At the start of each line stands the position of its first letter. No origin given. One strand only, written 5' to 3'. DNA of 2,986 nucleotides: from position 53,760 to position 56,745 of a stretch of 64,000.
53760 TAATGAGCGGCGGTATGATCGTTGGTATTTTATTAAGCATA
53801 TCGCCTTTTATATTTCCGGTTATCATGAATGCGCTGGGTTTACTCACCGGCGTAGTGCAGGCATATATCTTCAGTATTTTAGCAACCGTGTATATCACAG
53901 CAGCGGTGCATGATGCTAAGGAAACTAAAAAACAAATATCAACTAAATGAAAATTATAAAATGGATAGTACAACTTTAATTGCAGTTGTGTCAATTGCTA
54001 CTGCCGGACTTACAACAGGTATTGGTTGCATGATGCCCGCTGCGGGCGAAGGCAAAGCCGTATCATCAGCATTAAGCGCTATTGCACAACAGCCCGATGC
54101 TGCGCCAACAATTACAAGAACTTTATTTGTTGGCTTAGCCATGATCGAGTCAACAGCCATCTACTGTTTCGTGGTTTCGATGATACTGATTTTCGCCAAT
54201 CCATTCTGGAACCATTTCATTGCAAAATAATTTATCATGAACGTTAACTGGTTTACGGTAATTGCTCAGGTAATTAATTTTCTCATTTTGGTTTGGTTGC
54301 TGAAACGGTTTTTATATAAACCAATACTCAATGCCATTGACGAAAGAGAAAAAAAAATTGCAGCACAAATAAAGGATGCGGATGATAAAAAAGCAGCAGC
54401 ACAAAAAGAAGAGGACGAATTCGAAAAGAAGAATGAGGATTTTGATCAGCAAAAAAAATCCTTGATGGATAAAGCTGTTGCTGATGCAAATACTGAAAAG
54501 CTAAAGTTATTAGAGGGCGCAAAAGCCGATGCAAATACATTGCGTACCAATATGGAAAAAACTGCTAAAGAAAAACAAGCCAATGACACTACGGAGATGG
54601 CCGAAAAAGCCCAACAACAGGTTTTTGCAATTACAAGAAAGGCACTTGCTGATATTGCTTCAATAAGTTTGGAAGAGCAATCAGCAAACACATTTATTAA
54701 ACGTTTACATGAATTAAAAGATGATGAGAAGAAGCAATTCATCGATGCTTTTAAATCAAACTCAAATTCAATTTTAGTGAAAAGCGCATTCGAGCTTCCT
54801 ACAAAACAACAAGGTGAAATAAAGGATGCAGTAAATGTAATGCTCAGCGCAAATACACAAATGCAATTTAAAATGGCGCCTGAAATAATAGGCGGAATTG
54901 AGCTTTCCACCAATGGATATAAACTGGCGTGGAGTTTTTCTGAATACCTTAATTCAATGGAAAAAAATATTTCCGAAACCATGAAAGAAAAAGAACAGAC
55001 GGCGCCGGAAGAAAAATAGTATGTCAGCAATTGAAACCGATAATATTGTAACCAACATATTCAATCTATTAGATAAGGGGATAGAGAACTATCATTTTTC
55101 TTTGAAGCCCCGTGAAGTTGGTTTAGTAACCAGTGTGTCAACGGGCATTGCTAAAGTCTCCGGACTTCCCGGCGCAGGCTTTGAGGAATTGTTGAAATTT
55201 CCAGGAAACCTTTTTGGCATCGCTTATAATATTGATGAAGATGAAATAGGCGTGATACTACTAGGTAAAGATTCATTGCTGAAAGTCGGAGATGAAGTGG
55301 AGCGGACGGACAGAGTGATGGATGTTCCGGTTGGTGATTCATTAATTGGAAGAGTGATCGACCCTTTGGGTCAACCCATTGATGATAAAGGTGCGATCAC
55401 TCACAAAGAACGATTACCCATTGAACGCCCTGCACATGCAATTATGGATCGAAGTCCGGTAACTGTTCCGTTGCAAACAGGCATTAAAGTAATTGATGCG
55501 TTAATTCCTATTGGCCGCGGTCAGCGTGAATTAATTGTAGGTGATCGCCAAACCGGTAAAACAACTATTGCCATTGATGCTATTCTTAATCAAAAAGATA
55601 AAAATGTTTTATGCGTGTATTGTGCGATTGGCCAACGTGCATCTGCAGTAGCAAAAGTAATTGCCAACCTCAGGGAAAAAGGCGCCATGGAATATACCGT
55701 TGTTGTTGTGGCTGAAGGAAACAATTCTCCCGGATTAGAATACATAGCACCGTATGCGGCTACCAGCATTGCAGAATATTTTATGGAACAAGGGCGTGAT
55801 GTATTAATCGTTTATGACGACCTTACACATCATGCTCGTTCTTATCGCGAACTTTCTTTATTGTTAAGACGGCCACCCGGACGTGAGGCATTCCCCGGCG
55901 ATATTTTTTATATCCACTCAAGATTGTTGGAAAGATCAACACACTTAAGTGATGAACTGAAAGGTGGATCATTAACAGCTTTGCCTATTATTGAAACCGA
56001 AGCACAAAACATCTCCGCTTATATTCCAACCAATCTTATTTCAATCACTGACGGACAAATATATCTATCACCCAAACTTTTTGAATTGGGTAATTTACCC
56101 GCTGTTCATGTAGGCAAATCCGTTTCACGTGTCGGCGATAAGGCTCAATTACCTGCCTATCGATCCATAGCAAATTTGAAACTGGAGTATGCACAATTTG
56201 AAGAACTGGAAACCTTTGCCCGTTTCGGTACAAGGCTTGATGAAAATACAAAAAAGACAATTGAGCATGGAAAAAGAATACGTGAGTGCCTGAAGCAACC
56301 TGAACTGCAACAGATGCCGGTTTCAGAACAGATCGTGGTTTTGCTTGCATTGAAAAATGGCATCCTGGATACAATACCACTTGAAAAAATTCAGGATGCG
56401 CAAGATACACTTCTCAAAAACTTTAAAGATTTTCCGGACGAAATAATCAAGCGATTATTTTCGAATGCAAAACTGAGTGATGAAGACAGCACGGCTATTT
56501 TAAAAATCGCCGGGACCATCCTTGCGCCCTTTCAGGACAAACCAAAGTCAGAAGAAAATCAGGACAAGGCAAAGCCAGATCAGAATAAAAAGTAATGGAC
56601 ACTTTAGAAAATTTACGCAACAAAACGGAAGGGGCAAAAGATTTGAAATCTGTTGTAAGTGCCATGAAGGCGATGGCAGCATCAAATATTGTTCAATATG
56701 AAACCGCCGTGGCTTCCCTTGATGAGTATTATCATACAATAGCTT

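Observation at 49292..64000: Co-directional accessory island linking reserve-polymer mobilisation and phosphoketolase/acetate-kinase ATP production to an ion-pumping N-ATPase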

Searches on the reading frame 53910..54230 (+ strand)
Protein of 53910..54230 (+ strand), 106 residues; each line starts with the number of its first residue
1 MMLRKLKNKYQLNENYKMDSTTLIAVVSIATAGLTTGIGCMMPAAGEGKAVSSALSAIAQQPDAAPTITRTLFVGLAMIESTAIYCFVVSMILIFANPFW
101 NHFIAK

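Call 3: search_protein_families(library=pfam, proteins=[window:53910-54230:+])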
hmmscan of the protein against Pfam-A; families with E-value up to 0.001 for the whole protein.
window:53910-54230:+ (106 aa): 1 family
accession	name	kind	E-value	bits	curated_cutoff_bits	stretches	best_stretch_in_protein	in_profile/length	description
PF00137.26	ATP-synt_C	-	2.2e-16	60.3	24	1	32-93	3-60/60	ATP synthase subunit C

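Call 47: search_protein_families(library=ncbifam, proteins=[window:53961-54230:+])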
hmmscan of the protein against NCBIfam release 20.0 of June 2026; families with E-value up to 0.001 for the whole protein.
window:53961-54230:+ (89 aa): 16 families
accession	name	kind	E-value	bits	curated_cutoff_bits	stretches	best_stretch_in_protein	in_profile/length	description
TIGR03322.1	alt_F1F0_F0_C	exception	3.4e-46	155.7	130.85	1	2-87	1-86/86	alternate F1F0 ATPase, F0 subunit C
NF009998.0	PRK13468.1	equivalog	2.8e-43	146.1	116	1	1-87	1-87/88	F0F1 ATP synthase subunit C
NF005608.0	PRK07354.1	equivalog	1e-19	70.9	128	1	5-82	3-80/81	F0F1 ATP synthase subunit C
NF006295.0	PRK08482.1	equivalog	7.4e-14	52.2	135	1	3-82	24-103/105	F0F1 ATP synthase subunit C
NF009999.0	PRK13471.1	equivalog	2e-12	47.1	124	1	5-78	10-83/85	F0F1 ATP synthase subunit C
NF005521.0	PRK07159.1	equivalog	2.5e-12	46.7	122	1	14-79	36-100/101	F0F1 ATP synthase subunit C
TIGR01260.1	ATP_synt_c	equivalog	8.8e-12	44.9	43.95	1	26-79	5-58/58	ATP synthase F0 subunit C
NF005363.0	PRK06876.1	equivalog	1.4e-11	44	71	1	11-82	8-79/80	F0F1 ATP synthase subunit C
NF005733.0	PRK07558.1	equivalog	3.5e-11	43.1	85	1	15-79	11-74/75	F0F1 ATP synthase subunit C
NF009996.0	PRK13466.1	equivalog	6.1e-08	32.7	110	1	16-71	5-60/66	F0F1 ATP synthase subunit C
NF005900.0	PRK07874.1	equivalog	1.6e-07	31.4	114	1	16-75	20-79/80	ATP synthase F0 subunit C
NF004532.0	PRK05880.1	equivalog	5.9e-06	26.4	120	1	5-81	5-81/83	F0F1 ATP synthase subunit C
NF009997.0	PRK13467.1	equivalog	6.3e-06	26.1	98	1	17-76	6-65/66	F0F1 ATP synthase subunit C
NF007200.0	PRK09621.1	equivalog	8.3e-06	25.8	108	1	7-76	75-140/141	ATP synthase subunit C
NF004888.0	PRK06251.1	equivalog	0.00091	19.4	101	0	14-80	39-101/102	V-type ATP synthase subunit K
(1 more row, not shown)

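Call 67: search_solved_structures(query=window:53961-54230:+, max_evalue=0.001, show_alignments=5)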
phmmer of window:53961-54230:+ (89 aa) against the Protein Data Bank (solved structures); distinct sequences matched with E-value up to 0.001: 20.
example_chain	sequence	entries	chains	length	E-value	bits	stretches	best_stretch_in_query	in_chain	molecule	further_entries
4bem_J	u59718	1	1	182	1.1e-16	64.2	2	12-82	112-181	F1FO ATPASE C1 SUBUNIT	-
2wie_A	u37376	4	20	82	3.2e-15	59.5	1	5-82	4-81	ATP SYNTHASE C CHAIN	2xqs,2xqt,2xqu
3v3c_A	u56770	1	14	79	1.2e-14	57.7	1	6-82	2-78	ATP synthase subunit c, chloroplastic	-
4mjn_A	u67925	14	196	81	1.2e-14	57.7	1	5-82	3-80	ATP synthase subunit c, chloroplastic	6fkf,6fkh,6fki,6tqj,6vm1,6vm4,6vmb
3zk1_A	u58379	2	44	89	9.8e-14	54.8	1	5-84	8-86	ATP SYNTHASE SUBUNIT C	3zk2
2w5j_A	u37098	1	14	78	1.7e-13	54.1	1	6-81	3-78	ATP SYNTHASE C CHAIN, CHLOROPLASTIC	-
22vl_M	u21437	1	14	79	3.3e-13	53.1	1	6-82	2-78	ATP synthase subunit c, chloroplastic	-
1yce_A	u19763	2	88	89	1.1e-12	51.5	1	6-83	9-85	subunit c | ATP SYNTHASE SUBUNIT C, SODIUM ION SPECIFIC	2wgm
4bem_A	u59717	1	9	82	2.9e-12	50.1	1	7-83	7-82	F1FO ATPASE C2 SUBUNIT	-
7wem_A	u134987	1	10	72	2.9e-08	37.4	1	12-76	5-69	ATP synthase subunit c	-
1wu0_A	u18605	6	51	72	3.9e-08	37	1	12-76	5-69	ATP synthase C chain | ATP synthase subunit c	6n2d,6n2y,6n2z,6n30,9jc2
9itj_H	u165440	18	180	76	2e-07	34.7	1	13-78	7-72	ATP synthase subunit c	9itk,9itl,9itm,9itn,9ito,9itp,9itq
5dn6_J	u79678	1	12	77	3.4e-07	34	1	16-79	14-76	ATP synthase F0 subcomplex C subunit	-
7p2y_G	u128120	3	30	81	1.3e-05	29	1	7-82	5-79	ATP synthase subunit c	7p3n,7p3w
4v1f_A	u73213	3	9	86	6.3e-05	26.8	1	2-81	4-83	F0F1 ATP SYNTHASE SUBUNIT C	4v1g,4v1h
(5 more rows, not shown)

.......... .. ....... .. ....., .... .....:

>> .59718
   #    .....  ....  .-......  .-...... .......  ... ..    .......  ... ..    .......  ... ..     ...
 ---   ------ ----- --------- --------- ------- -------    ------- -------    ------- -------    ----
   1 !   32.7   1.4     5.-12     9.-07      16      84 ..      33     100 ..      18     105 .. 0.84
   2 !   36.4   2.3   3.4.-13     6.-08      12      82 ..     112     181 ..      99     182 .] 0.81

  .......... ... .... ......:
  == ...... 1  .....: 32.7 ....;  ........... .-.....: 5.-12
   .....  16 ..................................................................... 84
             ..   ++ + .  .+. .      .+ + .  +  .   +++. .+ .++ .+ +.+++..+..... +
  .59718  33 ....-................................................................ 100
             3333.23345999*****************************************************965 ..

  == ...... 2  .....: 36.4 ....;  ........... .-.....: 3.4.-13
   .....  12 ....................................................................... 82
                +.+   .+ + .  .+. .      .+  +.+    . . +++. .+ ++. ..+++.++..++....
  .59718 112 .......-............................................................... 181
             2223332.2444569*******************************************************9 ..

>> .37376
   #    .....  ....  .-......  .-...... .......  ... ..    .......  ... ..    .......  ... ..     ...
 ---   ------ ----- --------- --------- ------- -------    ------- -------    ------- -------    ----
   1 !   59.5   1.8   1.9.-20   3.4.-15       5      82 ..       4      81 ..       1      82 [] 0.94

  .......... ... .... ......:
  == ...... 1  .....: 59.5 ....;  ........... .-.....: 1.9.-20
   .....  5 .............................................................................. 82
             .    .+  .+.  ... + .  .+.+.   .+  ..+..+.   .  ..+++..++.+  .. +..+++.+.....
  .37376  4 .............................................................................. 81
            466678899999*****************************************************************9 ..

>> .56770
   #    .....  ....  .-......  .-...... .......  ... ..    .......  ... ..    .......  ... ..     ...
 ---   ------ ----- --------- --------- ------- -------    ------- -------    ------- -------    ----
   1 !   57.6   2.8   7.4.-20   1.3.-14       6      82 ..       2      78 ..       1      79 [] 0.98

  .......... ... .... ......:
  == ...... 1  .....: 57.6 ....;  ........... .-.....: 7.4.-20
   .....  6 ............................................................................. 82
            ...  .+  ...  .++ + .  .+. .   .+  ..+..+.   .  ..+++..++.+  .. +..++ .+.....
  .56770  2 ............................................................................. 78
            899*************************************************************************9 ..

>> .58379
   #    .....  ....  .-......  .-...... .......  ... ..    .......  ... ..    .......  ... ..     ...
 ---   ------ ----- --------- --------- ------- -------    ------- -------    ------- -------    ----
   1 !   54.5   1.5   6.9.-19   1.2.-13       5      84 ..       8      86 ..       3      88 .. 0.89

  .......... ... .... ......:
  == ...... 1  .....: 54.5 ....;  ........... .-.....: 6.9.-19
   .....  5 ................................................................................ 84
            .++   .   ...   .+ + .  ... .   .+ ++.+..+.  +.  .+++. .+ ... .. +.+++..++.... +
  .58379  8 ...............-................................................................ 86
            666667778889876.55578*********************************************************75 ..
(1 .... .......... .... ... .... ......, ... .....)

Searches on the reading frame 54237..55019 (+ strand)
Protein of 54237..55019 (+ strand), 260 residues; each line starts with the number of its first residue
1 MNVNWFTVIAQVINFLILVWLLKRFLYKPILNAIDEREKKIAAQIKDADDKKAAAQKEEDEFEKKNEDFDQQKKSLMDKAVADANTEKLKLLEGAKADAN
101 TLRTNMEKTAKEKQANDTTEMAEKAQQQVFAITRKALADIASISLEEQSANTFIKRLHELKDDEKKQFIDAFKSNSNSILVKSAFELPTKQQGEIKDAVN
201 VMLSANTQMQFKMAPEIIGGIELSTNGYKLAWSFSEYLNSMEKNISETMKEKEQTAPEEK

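Call 3: search_protein_families(library=pfam, proteins=[window:54237-55019:+])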
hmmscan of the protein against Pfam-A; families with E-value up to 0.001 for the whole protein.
window:54237-55019:+ (260 aa): 1 family
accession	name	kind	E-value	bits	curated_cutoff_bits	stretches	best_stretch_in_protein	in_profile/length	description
PF00430.23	ATP-synt_B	-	3.1e-13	50.4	28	1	7-137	1-131/132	ATP synthase B/B' CF(0)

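Call 47: search_protein_families(library=ncbifam, proteins=[window:54237-55019:+])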
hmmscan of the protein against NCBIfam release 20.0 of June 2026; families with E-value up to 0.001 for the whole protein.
window:54237-55019:+ (260 aa): 18 families
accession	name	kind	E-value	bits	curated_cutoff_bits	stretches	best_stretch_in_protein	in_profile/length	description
TIGR03321.1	alt_F1F0_F0_B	exception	8.3e-85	284.5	224.7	1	1-245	1-245/246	alternate F1F0 ATPase, F0 subunit B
NF011044.0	PRK14474.1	equivalog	1e-64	218.5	339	1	1-253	1-254/258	F0F1 ATP synthase subunit B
NF009992.0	PRK13461.1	equivalog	1.2e-15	57.4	127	1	1-139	1-139/159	F0F1 ATP synthase subunit B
NF004411.0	PRK05759.1-2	equivalog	2.2e-15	57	131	1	1-158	1-153/156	F0F1 ATP synthase subunit B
NF011043.0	PRK14473.1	equivalog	4.8e-15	55.9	168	1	2-133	5-132/164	F0F1 ATP synthase subunit B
NF009987.0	PRK13453.1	equivalog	3.8e-14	52.8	172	1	2-139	15-152/173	F0F1 ATP synthase subunit B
TIGR01144.1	ATP_synt_b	equivalog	2.1e-13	50.4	65.5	1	11-157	1-143/147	F0F1 ATP synthase subunit B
NF004413.0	PRK05759.1-4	equivalog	5.8e-13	49.2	197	1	1-157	1-152/156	F0F1 ATP synthase subunit B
NF011041.0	PRK14471.1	equivalog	9e-10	38.8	200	1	8-122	11-122/164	F0F1 ATP synthase subunit B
NF006293.0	PRK08476.1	equivalog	3.1e-09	37.2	118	1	2-114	4-116/141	F0F1 ATP synthase subunit B'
NF005607.0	PRK07353.1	equivalog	3.7e-09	36.5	131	1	8-137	23-152/155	F0F1 ATP synthase subunit B'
NF009991.0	PRK13460.1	equivalog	1.2e-08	35.1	183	1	2-155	13-162/173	F0F1 ATP synthase subunit B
NF009961.0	PRK13428.1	equivalog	1.4e-06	27.8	328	1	7-129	3-106/445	F0F1 ATP synthase subunit B/delta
NF011042.0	PRK14472.1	equivalog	2e-06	27.9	198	1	11-170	24-164/175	F0F1 ATP synthase subunit B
NF005606.0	PRK07352.1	equivalog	6e-06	26.1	137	1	10-156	25-167/175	F0F1 ATP synthase subunit B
NF004402.0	PRK05758.2-2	equivalog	0.00019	21.5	115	1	171-244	103-176/179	F0F1 ATP synthase subunit delta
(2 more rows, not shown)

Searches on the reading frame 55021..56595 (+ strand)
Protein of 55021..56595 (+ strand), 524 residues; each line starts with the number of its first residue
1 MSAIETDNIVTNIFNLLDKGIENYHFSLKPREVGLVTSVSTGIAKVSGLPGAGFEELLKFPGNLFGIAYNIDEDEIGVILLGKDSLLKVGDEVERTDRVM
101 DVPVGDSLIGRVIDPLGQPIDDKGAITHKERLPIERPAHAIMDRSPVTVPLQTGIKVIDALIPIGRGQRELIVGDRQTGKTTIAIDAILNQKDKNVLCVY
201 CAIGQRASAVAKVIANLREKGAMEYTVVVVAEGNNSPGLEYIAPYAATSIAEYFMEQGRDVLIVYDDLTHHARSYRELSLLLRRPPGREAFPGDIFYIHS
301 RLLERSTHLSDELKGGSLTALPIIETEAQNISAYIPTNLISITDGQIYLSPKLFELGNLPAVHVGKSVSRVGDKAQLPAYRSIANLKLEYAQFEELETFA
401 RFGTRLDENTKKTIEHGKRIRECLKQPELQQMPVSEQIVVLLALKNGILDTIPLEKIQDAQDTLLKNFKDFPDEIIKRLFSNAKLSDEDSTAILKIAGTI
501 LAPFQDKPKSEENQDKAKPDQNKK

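Call 3: search_protein_families(library=pfam, proteins=[window:55021-56595:+])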
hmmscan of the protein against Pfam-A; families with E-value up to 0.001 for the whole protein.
window:55021-56595:+ (524 aa): 4 families
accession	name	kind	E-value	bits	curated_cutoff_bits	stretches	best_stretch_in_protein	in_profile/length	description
PF00006.31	ATP-synt_ab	-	1e-81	274.1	29.5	1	154-369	1-213/213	ATP synthase alpha/beta family, nucleotide-binding domain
PF00306.32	ATP-synt_ab_C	-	9e-36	123.4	27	1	376-497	1-123/126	ATP synthase alpha/beta chain, C terminal domain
PF02874.29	ATP-synt_ab_N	-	6.9e-08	33.3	20.9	1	31-96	3-68/69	ATP synthase alpha/beta family, beta-barrel domain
PF06745.19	ATPase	-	0.00049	20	26.6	1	152-214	2-67/231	KaiC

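Call 47: search_protein_families(library=ncbifam, proteins=[window:55021-56595:+])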
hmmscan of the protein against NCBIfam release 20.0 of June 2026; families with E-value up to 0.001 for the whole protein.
window:55021-56595:+ (524 aa): 35 families (the best 25 are shown)
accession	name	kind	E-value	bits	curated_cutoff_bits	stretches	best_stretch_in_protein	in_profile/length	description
TIGR03324.1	alt_F1F0_F1_al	exception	4e-259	860.3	750.5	1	10-498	5-494/497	alternate F1F0 ATPase, F1 subunit alpha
NF009884.0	PRK13343.1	equivalog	1.1e-220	733.6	554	1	12-504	9-502/507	F0F1 ATP synthase subunit alpha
TIGR00962.1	atpA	equivalog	7.7e-198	658.3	484.45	1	11-493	5-490/503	F0F1 ATP synthase subunit alpha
NF045863.1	glide_MMOB1660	exception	1e-127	427.3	600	1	36-494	3-470/515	MMOB1660 family gliding motility ATPase complex subunit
NF005523.0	PRK07165.1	equivalog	2.9e-95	319.8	414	1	75-464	48-433/509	ATP F0F1 synthase subunit alpha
NF045936.2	MSC_0619_alpha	exception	4.1e-88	296.2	520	1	79-464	48-429/505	MSC_0619 family F1-like ATPase alpha subunit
TIGR03496.1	FliI_clade1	equivalog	4.8e-63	213.4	619.1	1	70-439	40-409/414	flagellar protein export ATPase FliI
TIGR02546.1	III_secr_ATP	equivalog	1e-62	212.2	604.75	1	70-442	47-419/423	type III secretion system ATPase SctN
TIGR01026.1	fliI_yscN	subfamily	9.3e-58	196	379.5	1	72-436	68-430/440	FliI/YscN family ATPase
NF005391.0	PRK06936.1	equivalog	1.8e-55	188.5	657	1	89-441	84-434/439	type III secretion system ATPase SctN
TIGR03498.1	FliI_clade3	equivalog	8.2e-55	186.2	587.45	1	71-436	43-409/418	flagellar protein export ATPase FliI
TIGR03497.1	FliI_clade2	equivalog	1e-53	182.8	629.8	1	76-439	46-407/413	flagellar protein export ATPase FliI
NF006290.1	PRK08472.1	equivalog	1.7e-53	182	644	1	63-440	53-428/433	flagellar protein export ATPase FliI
NF005295.0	PRK06820.1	equivalog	7.9e-53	180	690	1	33-432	30-426/440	EscN/YscN/HrcN family type III secretion system ATPase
NF006012.0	PRK08149.1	equivalog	1.3e-51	175.9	594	1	87-438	70-423/431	type III secretion system ATPase SctN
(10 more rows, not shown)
